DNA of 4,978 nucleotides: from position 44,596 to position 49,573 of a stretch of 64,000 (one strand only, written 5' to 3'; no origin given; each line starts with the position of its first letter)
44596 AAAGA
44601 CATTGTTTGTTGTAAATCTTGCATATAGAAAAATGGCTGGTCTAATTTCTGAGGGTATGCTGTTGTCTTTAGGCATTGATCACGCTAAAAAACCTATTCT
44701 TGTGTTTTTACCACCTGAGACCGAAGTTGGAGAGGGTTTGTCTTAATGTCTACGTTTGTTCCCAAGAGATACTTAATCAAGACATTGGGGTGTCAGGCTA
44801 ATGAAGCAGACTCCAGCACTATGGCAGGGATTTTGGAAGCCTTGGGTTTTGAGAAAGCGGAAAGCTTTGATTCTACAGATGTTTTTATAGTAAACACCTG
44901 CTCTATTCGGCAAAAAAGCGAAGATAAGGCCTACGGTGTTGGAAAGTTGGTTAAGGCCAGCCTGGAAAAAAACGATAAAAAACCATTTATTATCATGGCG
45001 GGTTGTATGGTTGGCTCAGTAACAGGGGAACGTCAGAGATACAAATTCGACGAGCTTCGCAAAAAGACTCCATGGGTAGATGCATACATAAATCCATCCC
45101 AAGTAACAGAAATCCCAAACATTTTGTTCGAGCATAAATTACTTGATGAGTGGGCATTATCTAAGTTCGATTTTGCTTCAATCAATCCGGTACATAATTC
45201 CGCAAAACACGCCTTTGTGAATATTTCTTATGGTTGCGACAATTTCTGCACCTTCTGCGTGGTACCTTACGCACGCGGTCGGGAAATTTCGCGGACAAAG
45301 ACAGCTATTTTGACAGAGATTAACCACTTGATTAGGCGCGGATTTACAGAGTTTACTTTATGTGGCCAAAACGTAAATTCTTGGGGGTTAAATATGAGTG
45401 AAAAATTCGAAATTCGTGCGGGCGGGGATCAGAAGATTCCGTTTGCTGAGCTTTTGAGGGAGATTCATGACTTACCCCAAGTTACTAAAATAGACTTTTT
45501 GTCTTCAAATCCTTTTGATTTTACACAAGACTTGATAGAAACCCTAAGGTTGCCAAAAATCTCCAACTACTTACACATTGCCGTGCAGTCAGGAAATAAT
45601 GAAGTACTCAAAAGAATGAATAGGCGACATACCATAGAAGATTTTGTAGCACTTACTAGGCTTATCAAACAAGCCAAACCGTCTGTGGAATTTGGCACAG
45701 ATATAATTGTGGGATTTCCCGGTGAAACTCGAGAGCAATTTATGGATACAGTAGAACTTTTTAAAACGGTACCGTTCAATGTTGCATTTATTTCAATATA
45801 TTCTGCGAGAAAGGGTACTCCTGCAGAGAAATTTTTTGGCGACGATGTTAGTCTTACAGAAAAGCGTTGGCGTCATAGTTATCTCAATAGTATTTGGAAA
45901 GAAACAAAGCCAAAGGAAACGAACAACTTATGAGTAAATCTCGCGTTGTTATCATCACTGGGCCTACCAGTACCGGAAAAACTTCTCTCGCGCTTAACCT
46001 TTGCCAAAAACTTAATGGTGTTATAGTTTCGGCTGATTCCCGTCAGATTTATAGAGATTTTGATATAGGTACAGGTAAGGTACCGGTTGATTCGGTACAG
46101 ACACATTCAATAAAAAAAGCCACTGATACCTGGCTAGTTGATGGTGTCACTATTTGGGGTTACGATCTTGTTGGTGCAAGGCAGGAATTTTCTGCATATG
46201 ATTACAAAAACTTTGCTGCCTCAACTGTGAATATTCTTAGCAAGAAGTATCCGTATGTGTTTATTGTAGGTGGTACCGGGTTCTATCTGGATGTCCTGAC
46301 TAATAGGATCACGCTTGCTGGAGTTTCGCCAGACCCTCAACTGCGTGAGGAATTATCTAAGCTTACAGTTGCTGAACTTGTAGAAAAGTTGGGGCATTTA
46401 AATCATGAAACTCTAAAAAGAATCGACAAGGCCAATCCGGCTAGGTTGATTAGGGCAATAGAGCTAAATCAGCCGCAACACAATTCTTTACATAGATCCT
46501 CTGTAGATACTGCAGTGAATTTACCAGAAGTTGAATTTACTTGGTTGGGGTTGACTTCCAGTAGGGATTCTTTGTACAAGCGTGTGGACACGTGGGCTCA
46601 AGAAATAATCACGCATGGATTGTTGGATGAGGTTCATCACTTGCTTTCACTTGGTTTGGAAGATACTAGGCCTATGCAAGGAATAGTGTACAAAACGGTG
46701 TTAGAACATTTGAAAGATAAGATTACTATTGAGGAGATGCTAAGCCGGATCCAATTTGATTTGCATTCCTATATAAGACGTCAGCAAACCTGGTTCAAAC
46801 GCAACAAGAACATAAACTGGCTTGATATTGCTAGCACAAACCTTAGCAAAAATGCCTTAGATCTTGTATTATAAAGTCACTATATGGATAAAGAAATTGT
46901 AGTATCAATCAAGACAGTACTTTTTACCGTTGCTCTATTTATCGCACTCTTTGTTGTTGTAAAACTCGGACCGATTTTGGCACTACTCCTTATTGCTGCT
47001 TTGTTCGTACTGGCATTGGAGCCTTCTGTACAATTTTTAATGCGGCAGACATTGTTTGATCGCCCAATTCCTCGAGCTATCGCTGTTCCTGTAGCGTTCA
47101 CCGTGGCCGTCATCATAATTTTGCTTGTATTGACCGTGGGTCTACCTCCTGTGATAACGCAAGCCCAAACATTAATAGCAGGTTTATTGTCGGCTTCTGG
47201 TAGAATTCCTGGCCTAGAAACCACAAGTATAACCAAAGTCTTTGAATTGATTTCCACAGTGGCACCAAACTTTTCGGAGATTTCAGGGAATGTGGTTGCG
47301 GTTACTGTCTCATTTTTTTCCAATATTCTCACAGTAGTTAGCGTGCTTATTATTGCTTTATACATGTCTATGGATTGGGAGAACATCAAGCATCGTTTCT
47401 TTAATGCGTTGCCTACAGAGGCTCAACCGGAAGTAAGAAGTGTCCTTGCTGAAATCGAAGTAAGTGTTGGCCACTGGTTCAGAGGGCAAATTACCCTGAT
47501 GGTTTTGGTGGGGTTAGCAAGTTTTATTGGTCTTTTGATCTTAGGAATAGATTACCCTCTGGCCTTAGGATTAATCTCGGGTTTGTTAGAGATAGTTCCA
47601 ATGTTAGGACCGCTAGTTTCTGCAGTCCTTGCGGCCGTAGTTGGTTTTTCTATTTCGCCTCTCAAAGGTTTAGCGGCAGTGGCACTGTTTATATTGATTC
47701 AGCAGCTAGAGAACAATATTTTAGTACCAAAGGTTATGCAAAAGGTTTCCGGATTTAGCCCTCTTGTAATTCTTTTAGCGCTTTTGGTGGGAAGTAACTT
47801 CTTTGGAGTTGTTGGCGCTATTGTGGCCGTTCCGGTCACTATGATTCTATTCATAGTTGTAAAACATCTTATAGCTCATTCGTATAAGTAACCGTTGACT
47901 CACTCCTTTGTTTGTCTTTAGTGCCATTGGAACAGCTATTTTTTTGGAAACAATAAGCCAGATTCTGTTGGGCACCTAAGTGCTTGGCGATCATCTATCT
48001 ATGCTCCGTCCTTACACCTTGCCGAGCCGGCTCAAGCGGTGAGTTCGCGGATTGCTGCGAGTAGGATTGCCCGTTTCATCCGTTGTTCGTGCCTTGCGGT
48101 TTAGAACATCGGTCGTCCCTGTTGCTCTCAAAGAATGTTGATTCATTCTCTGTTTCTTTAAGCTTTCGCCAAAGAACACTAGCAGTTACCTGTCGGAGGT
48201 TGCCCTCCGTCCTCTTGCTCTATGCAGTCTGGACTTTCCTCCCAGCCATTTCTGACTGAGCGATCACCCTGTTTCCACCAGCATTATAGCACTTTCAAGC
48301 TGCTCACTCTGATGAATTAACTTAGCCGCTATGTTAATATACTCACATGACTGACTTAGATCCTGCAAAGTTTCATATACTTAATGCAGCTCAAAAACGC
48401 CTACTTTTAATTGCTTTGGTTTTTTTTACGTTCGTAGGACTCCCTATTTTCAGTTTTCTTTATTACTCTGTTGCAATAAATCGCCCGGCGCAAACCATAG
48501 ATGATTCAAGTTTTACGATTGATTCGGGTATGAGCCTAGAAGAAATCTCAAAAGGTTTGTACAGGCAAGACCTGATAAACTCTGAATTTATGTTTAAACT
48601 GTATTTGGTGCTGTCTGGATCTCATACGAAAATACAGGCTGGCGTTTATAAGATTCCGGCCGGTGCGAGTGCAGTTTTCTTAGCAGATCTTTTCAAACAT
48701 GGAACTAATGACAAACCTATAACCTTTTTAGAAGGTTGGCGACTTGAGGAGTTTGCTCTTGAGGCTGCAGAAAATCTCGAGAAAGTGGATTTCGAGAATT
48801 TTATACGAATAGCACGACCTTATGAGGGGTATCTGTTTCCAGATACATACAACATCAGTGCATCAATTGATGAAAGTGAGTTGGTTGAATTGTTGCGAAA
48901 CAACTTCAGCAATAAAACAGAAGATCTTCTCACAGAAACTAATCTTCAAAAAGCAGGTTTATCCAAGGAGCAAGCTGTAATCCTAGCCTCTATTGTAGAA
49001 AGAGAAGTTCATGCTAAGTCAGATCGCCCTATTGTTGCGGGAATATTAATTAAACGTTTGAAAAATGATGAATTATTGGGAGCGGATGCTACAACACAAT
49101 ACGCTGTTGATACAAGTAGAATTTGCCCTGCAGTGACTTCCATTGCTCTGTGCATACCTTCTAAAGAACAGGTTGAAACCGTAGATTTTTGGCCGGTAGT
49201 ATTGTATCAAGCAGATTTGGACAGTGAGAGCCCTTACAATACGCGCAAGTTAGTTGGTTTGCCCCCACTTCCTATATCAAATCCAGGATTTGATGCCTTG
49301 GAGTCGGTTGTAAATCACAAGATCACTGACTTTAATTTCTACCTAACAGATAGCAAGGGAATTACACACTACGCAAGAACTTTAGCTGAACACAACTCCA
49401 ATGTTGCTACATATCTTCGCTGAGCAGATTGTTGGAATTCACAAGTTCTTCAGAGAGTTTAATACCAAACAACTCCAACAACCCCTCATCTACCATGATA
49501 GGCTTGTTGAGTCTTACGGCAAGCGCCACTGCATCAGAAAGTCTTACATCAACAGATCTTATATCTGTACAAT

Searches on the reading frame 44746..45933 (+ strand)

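Call 47: search_protein_families(library=pfam, proteins=[window:44746-45933:+], max_evalue=0.00001)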
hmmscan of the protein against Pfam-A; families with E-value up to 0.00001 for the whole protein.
window:44746-45933:+ (395 aa): 2 families
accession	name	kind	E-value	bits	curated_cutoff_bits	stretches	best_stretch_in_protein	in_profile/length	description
PF04055.27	Radical_SAM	-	9.6e-25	88.1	29.5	1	158-338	1-165/166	Radical SAM superfamily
PF00919.26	UPF0004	-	9.6e-20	70.9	27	1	8-91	1-81/98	Uncharacterized protein family UPF0004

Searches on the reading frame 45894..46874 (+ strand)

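Call 47: search_protein_families(library=pfam, proteins=[window:45894-46874:+], max_evalue=0.00001)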
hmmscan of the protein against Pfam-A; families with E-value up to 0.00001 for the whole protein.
window:45894-46874:+ (326 aa): 2 families
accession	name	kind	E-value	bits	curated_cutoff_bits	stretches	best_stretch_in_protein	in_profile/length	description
PF01715.23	IPPT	-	4.4e-43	148.1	23.6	1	51-303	1-242/243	IPP transferase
PF01745.22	IPT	-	3.1e-06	27.2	20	1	17-69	2-54/233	Isopentenyl transferase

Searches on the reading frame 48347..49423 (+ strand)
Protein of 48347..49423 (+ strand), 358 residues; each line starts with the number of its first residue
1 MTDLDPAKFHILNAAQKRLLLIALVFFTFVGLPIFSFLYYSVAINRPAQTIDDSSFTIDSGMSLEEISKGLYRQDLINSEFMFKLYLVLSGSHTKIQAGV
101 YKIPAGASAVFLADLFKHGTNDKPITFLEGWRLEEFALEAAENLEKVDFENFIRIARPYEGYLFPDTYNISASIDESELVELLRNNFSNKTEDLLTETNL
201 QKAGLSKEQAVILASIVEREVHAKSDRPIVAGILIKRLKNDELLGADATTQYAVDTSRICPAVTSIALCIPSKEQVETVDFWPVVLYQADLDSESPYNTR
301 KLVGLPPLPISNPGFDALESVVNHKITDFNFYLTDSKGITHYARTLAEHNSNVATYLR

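Call 62: search_protein_families(library=pfam, proteins=[window:48347-49423:+], max_evalue=0.001)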
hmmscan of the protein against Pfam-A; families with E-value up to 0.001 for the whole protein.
window:48347-49423:+ (358 aa): 1 family
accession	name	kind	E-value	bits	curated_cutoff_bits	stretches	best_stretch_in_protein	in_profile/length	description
PF02618.21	YceG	-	3.5e-65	220.7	32.4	1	56-354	1-274/275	YceG-like family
